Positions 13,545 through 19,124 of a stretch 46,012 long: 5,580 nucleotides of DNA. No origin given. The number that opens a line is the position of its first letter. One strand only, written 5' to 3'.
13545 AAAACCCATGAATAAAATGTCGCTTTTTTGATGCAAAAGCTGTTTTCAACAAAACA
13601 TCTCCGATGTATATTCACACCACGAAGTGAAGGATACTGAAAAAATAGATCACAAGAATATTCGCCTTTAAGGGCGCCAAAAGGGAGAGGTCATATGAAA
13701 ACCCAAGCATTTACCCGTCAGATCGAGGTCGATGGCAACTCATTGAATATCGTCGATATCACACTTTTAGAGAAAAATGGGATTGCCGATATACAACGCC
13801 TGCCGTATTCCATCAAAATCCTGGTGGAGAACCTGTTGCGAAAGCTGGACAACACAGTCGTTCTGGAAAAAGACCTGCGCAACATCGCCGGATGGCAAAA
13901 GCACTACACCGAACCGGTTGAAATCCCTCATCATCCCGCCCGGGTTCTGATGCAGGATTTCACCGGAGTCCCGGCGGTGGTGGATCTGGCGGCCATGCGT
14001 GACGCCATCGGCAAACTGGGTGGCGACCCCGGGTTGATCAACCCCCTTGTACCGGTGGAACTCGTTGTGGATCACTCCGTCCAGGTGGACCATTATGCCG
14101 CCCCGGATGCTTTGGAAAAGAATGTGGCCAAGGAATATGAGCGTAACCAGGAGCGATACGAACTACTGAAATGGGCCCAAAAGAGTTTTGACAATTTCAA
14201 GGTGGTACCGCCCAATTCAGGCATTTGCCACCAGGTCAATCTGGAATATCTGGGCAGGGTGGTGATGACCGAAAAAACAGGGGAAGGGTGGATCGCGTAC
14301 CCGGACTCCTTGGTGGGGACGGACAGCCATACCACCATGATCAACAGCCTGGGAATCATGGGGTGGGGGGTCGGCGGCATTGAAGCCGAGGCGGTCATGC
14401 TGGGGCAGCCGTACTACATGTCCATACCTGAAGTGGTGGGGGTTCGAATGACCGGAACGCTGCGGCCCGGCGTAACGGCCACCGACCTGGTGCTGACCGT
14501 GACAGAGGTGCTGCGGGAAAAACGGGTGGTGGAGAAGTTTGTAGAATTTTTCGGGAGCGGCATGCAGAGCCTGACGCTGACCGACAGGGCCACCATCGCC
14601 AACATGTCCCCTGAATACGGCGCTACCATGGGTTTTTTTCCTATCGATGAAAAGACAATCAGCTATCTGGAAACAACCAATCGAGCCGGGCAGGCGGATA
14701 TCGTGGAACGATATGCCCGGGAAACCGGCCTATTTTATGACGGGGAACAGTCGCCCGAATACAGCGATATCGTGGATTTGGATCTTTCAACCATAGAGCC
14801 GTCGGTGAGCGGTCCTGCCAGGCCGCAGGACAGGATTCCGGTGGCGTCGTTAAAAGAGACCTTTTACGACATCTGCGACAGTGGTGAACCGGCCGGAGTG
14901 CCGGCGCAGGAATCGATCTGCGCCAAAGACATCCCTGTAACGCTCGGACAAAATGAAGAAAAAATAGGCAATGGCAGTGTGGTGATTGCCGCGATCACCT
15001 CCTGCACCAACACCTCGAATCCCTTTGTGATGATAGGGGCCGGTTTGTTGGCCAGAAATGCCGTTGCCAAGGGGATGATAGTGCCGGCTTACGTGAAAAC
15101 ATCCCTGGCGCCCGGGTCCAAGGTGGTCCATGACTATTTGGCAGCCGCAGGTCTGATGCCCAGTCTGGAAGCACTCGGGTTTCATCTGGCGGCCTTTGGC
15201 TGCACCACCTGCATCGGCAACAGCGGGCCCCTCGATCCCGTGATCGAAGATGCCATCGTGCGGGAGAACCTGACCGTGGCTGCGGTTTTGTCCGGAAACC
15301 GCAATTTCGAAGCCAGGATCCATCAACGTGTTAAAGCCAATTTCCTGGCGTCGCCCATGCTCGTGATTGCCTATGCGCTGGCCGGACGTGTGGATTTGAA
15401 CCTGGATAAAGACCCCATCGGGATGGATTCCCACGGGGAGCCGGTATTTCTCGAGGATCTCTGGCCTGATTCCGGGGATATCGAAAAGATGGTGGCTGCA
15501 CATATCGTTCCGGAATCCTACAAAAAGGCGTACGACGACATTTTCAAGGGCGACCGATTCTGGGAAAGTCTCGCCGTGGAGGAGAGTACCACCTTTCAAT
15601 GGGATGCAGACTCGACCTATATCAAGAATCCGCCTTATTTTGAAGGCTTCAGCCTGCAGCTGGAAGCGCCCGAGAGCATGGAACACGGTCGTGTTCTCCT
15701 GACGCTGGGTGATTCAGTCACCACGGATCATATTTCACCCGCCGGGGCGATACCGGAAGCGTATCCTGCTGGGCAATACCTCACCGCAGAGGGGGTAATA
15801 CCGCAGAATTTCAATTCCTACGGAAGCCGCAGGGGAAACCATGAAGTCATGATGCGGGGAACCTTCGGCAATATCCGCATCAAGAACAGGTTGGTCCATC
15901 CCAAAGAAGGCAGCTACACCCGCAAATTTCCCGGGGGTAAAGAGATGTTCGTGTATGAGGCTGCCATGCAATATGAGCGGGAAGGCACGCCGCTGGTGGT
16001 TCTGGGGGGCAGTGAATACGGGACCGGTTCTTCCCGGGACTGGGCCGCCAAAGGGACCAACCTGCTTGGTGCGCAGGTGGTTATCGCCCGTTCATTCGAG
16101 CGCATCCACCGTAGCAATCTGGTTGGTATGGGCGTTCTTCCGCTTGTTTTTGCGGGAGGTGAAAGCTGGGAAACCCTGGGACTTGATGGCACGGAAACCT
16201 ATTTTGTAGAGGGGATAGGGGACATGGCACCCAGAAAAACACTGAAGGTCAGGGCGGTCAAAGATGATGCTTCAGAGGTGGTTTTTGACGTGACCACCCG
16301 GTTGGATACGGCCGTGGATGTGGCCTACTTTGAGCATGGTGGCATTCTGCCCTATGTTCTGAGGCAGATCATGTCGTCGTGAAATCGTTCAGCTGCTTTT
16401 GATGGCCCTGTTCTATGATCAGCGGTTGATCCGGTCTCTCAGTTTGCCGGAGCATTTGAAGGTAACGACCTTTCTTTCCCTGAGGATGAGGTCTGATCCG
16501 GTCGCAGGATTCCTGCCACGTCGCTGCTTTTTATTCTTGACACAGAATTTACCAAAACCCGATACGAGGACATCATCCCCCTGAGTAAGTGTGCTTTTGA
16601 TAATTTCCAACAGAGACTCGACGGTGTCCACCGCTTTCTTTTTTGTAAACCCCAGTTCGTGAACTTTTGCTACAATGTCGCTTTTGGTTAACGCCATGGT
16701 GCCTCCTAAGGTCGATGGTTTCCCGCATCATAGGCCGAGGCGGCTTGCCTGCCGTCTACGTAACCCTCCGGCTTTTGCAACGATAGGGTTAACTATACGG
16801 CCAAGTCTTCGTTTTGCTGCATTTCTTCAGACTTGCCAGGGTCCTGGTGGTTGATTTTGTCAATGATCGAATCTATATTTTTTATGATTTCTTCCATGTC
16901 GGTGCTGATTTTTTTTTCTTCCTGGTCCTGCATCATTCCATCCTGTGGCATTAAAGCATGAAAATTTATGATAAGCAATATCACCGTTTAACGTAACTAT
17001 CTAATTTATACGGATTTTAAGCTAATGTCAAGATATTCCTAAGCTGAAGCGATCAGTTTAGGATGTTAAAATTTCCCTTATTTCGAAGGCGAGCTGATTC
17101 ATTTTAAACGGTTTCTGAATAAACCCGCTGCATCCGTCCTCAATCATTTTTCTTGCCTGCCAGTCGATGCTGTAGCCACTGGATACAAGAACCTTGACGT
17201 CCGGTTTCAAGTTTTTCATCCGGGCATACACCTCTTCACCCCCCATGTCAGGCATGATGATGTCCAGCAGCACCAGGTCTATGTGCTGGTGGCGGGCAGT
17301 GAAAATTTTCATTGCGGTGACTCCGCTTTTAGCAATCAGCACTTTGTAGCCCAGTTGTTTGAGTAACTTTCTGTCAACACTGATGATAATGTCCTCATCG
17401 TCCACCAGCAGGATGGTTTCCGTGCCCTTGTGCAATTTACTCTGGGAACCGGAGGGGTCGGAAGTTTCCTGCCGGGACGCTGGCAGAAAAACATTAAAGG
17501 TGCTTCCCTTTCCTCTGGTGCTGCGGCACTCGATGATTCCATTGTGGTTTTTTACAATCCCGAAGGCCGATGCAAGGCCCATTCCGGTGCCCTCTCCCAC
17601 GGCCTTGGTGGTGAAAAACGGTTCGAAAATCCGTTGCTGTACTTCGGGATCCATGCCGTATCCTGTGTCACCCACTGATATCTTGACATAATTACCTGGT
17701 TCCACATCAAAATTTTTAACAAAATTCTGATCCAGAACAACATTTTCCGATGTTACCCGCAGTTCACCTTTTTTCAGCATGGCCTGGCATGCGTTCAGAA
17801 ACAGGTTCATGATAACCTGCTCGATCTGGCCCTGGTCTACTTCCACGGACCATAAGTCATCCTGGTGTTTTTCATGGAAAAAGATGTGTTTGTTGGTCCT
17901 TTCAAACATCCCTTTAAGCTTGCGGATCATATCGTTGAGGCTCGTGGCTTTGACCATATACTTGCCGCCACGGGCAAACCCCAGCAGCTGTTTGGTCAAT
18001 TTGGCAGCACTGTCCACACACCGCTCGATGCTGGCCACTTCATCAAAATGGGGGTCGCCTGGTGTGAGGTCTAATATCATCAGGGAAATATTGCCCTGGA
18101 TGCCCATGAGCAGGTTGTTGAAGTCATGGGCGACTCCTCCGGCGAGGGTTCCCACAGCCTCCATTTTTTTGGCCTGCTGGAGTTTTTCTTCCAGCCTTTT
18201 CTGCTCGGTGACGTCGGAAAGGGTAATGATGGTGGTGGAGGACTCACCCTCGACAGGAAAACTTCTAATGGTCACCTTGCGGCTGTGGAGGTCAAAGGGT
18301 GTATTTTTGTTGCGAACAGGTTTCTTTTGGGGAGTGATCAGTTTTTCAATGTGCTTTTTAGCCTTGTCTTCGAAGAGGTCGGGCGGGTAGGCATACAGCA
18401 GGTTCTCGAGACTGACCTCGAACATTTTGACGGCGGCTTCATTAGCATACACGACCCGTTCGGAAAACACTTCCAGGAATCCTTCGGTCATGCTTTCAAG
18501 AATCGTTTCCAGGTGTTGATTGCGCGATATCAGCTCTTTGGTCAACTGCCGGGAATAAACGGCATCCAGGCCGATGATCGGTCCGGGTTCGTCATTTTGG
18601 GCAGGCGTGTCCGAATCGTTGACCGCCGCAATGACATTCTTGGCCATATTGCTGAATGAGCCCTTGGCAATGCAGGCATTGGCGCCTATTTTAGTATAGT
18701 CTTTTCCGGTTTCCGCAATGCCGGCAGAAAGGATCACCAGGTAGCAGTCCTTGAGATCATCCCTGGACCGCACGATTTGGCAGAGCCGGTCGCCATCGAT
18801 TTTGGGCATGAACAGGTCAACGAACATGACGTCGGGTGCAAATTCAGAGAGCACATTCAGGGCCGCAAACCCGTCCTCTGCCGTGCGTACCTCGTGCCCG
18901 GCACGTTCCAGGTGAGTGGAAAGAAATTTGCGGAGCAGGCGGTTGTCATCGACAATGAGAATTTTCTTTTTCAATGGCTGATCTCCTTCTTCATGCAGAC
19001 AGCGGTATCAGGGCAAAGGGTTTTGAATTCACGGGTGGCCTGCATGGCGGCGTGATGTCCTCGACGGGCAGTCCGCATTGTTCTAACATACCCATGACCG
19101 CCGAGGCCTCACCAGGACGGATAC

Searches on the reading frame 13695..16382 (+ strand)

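Call 6: search_protein_families(library=pfam, proteins=[window:13695-16382:+], max_evalue=0.01)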
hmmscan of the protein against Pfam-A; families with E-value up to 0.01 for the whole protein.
window:13695-16382:+ (895 aa): 2 families
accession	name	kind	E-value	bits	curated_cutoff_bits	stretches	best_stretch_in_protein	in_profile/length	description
PF00330.25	Aconitase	-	6e-162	540.2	28.7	1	67-564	4-463/463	Aconitase family (aconitate hydratase)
PF00694.25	Aconitase_C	-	6.9e-41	140.1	22.8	1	694-820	3-129/131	Aconitase C-terminal domain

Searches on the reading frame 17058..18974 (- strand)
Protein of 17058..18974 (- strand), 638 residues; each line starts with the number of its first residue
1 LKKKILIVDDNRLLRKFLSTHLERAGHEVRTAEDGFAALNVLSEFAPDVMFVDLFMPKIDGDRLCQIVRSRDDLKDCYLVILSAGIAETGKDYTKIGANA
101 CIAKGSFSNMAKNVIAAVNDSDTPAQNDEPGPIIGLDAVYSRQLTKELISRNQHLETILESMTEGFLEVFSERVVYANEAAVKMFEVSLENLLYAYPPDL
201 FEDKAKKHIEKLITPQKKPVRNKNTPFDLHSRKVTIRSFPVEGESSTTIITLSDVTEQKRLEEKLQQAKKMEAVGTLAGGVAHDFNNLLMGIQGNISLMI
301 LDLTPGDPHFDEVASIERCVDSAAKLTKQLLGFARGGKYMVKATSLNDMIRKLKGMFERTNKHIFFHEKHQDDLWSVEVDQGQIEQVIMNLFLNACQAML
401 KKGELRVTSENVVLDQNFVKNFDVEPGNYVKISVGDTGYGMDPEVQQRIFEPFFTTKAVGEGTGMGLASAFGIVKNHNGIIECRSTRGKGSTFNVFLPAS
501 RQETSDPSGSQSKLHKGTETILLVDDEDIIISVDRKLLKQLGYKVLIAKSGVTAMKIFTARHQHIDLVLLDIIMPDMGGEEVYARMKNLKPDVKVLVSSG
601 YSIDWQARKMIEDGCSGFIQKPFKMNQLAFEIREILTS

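Call 6: search_protein_families(library=pfam, proteins=[window:17058-18974:-], max_evalue=0.01)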
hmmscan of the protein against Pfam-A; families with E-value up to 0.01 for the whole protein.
window:17058-18974:- (638 aa): 8 families
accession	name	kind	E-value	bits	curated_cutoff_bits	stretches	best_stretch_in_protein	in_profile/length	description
PF00072.30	Response_reg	-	3.6e-42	143.5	30.2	2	521-629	1-107/111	Response regulator receiver domain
PF02518.31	HATPase_c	-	1.3e-19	71.1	26.4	1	380-500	2-110/111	Histidine kinase-, DNA gyrase B-, and HSP90-like ATPase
PF00512.31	HisKA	-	1.4e-06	28.7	26.9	1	275-336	3-63/66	His Kinase A (phospho-acceptor) domain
PF20161.5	VpsR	-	7.7e-06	26.1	23.7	0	516-632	8-120/121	VpsR domain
PF13188.13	PAS_8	-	1.1e-05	25.6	21.8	1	154-193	2-43/65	PAS domain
PF23198.2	PDE8A_N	-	9.2e-05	22.8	29.6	0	22-85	30-94/147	PDE8A-like, N-terminal domain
PF00989.32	PAS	-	0.0017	18.8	22.6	1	154-229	2-81/113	PAS fold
PF13426.13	PAS_9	-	0.0041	17.8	27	0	165-257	3-103/103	PAS domain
